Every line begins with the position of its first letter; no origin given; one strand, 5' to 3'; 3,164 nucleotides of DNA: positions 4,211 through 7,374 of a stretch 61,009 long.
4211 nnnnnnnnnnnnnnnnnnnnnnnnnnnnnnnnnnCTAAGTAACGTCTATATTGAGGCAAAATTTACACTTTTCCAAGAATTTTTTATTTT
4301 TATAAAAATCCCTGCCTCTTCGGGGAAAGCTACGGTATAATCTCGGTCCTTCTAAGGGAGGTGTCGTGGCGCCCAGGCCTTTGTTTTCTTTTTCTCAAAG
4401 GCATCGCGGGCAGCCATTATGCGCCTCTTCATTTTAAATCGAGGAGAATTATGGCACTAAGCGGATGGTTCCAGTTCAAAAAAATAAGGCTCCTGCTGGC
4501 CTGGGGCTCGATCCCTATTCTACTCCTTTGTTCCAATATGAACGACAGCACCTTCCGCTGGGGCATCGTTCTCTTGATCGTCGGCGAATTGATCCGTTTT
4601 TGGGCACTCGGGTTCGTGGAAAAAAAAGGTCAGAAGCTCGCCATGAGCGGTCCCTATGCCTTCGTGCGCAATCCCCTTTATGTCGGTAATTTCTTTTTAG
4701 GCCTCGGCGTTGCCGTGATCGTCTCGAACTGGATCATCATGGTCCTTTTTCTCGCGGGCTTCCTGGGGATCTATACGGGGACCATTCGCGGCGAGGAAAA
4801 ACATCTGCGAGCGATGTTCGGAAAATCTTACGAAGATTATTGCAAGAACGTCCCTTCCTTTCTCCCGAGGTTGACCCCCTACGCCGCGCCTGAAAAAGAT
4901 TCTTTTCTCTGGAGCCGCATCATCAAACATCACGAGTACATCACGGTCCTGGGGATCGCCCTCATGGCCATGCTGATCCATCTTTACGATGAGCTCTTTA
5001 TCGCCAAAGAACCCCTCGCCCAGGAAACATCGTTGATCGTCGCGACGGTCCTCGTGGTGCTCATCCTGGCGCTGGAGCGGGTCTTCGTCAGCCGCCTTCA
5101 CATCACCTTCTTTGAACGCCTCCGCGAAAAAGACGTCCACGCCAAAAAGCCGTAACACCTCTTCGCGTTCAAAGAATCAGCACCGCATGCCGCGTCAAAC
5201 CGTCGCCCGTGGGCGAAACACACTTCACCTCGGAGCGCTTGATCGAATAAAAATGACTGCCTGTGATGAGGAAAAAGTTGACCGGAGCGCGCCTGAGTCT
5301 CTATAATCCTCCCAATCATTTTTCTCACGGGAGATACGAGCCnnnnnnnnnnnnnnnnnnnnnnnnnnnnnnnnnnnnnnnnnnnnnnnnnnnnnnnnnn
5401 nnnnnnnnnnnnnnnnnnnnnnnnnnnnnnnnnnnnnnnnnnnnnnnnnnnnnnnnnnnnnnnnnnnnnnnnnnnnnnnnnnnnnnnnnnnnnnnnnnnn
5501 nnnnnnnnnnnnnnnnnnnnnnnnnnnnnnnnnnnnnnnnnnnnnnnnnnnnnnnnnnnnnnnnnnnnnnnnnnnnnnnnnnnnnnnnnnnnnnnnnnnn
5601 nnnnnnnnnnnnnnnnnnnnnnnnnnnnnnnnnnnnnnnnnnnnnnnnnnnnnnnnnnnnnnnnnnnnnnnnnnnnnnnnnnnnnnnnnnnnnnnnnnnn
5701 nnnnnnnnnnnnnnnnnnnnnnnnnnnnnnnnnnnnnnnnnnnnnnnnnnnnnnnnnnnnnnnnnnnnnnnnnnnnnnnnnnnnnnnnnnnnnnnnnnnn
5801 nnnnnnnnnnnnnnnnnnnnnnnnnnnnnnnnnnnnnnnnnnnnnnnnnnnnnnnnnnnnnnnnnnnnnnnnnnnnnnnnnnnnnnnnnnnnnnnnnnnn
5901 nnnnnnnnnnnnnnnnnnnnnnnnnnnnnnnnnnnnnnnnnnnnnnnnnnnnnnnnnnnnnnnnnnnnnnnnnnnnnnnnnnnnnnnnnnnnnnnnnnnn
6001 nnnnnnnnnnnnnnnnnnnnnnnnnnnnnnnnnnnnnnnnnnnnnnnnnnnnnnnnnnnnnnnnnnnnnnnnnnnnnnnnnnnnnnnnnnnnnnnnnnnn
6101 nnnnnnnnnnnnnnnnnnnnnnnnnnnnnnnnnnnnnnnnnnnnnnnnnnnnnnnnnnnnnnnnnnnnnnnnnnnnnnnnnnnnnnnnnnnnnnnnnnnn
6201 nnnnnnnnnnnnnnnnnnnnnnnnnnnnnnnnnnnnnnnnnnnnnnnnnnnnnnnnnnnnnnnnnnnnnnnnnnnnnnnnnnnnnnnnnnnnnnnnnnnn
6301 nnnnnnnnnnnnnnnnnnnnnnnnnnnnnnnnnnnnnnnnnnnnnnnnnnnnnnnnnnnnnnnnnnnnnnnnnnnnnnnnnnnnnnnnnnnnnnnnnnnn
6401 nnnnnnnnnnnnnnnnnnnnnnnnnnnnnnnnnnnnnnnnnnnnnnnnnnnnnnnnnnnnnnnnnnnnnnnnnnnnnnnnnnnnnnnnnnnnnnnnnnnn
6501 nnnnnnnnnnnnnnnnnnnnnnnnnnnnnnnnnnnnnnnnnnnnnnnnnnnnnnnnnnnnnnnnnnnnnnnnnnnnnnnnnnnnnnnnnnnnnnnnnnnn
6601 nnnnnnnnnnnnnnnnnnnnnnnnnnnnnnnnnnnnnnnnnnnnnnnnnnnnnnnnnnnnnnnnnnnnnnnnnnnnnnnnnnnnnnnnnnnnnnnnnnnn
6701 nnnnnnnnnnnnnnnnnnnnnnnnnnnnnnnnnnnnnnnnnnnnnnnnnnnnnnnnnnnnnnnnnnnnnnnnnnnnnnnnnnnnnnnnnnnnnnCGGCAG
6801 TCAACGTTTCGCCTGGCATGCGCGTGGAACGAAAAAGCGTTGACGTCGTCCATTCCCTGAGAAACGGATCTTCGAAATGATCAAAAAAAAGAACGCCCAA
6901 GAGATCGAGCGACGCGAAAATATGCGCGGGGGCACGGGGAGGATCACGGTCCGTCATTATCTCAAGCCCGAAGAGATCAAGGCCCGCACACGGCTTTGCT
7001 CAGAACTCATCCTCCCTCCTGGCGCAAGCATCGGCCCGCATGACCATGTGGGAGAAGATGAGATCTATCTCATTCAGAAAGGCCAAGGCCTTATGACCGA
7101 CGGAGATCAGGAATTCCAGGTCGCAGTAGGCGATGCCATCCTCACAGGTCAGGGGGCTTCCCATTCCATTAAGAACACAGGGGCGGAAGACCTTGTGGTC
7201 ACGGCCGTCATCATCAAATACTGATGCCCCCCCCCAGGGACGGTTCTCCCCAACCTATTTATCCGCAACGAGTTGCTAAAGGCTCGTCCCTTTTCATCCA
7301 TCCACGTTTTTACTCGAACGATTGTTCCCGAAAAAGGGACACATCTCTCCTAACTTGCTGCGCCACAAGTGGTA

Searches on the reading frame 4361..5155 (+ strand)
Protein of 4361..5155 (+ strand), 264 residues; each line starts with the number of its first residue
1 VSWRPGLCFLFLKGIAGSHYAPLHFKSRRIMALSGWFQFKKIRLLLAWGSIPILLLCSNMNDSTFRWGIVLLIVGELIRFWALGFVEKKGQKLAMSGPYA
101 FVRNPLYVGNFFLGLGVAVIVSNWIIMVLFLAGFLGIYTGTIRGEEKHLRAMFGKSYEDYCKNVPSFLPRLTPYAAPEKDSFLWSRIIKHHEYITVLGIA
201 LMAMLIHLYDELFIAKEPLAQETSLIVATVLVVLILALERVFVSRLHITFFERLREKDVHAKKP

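Call 71: search_protein_families(library=pfam, proteins=[window:4361-5155:+])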
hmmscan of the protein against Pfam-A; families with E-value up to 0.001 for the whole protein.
window:4361-5155:+ (264 aa): 3 families
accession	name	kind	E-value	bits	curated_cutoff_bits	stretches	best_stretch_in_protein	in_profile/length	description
PF04191.18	PEMT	-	1.3e-09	38.9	25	1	81-155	29-104/105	Phospholipid methyltransferase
PF04140.19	ICMT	-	1.9e-07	31.8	24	1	75-149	17-93/95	Isoprenylcysteine carboxyl methyltransferase (ICMT) family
PF01222.22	ERG4_ERG24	-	1.7e-05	24.2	27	1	87-165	345-424/432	Ergosterol biosynthesis ERG4/ERG24 family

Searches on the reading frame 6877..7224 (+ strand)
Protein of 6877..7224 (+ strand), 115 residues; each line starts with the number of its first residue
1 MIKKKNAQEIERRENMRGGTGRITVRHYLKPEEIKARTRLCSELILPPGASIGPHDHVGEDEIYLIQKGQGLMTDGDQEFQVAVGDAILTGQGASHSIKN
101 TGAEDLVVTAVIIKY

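Call 72: search_protein_families(library=pfam, proteins=[window:6877-7224:+], max_evalue=0.01)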
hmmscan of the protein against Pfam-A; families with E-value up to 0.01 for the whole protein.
window:6877-7224:+ (115 aa): 4 families
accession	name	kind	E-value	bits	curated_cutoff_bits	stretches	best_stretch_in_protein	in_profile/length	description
PF07883.17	Cupin_2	-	2.7e-14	53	27.2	1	44-111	3-69/70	Cupin domain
PF00190.28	Cupin_1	-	6.5e-06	26.2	22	1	43-111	37-112/151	Cupin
PF02311.25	AraC_binding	-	0.00032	20.9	21.1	1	48-107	12-70/135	AraC-like ligand binding domain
PF12973.13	Cupin_7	-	0.0032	17.7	27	1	46-97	40-86/105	ChrR Cupin-like domain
